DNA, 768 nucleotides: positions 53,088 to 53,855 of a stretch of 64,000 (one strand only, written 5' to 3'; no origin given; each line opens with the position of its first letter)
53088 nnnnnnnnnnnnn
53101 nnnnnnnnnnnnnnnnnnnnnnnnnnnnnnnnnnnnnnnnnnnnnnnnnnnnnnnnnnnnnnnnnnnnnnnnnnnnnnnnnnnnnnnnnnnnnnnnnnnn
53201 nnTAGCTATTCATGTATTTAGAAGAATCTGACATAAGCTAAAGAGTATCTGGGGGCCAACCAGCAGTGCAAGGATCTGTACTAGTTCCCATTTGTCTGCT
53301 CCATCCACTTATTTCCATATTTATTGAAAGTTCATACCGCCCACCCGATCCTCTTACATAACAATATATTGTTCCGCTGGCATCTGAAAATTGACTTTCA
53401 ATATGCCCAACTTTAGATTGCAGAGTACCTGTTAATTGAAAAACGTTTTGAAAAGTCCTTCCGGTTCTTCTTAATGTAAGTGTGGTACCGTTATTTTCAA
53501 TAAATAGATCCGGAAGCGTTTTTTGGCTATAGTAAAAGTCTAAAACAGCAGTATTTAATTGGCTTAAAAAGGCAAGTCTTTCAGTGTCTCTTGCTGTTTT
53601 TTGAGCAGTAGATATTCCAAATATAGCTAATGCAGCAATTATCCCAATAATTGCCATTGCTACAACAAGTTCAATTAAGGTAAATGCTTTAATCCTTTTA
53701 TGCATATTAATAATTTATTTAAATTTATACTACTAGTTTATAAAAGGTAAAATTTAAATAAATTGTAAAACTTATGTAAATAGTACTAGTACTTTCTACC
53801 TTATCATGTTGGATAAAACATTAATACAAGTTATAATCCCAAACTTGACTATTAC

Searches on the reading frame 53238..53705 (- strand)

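Call 100: search_protein_families(library=pfam, proteins=[window:53238-53705:-], max_evalue=0.0001)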
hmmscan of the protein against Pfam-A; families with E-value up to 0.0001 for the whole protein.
window:53238-53705:- (155 aa): 1 family
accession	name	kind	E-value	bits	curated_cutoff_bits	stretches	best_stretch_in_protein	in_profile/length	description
PF07963.17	N_methyl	-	4.7e-07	29.5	21.2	1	3-27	2-26/27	Prokaryotic N-terminal methylation motif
